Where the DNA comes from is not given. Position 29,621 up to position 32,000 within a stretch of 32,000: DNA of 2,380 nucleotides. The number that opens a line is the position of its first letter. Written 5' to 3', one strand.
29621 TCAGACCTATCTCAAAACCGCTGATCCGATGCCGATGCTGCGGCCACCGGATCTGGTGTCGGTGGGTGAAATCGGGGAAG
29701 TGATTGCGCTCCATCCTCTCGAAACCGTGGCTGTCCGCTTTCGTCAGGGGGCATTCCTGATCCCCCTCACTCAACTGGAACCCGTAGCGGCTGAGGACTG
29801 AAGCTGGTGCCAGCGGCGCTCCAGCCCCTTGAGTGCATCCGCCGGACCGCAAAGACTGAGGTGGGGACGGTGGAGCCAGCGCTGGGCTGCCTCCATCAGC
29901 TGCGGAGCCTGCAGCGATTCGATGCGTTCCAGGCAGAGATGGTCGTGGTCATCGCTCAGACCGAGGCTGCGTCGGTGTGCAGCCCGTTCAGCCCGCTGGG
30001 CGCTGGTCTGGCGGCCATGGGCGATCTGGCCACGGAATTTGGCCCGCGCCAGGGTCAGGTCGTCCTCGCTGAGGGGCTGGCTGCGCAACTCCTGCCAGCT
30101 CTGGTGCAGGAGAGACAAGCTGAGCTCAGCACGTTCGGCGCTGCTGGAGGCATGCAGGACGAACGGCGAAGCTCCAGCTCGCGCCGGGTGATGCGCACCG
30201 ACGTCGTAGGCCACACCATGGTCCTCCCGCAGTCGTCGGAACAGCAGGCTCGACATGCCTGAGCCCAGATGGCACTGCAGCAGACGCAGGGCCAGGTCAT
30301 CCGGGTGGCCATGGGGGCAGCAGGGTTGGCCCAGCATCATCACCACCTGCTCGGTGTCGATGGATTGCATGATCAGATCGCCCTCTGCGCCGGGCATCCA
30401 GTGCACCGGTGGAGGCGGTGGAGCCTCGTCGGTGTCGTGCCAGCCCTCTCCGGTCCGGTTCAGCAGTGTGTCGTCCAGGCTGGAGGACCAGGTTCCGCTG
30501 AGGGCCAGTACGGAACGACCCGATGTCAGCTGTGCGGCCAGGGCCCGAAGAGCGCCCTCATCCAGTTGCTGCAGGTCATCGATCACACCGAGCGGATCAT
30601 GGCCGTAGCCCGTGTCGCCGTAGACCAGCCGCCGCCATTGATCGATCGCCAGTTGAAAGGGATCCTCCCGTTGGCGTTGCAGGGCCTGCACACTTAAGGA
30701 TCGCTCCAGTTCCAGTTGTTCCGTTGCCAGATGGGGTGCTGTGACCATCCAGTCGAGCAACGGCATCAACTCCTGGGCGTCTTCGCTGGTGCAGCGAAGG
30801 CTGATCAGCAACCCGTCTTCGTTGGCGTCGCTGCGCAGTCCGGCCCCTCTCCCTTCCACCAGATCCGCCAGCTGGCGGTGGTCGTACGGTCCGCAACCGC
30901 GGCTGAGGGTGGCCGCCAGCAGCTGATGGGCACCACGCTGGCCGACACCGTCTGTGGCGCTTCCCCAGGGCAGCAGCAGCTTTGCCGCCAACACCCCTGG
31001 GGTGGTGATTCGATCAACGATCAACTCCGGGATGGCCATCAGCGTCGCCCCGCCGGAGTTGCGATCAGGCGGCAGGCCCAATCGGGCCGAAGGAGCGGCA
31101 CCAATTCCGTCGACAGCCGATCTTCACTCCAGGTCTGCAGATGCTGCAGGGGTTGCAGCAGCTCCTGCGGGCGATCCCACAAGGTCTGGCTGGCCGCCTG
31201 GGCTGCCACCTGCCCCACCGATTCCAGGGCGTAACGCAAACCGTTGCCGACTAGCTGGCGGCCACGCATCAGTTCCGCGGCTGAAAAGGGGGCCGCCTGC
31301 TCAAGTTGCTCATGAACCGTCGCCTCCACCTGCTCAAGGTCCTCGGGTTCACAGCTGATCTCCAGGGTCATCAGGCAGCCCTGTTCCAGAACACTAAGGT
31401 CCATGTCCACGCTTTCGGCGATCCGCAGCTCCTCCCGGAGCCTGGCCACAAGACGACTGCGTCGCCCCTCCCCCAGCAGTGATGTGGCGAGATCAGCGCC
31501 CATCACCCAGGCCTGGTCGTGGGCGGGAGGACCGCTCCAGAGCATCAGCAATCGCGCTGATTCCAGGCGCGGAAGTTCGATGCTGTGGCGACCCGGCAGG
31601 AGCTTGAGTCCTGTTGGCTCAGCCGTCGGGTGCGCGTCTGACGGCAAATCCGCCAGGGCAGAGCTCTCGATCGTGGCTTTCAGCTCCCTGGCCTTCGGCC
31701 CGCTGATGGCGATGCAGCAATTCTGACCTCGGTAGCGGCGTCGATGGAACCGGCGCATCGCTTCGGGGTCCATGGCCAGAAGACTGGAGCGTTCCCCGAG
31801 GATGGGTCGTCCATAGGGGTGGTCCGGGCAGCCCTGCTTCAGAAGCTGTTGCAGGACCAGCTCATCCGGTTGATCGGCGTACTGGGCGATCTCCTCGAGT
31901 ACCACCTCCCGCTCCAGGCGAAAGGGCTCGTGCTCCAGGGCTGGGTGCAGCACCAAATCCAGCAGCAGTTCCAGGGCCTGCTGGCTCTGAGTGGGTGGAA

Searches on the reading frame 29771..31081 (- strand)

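Call 57: search_protein_families(library=pfam, proteins=[window:29771-31081:-], max_evalue=0.0001)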
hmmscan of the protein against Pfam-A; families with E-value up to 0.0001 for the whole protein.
window:29771-31081:- (436 aa): 1 family
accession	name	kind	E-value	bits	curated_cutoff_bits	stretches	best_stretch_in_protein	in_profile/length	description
PF05193.26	Peptidase_M16_C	-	8.3e-20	71.8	23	1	209-348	39-180/181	Peptidase M16 inactive domain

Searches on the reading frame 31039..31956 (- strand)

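Call 57: search_protein_families(library=pfam, proteins=[window:31039-31956:-], max_evalue=0.0001)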
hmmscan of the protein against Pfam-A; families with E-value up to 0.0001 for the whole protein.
window:31039-31956:- (305 aa): 1 family
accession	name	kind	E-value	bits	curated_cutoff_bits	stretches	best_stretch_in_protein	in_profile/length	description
PF05193.26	Peptidase_M16_C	-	1.7e-19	70.8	23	1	63-233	3-178/181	Peptidase M16 inactive domain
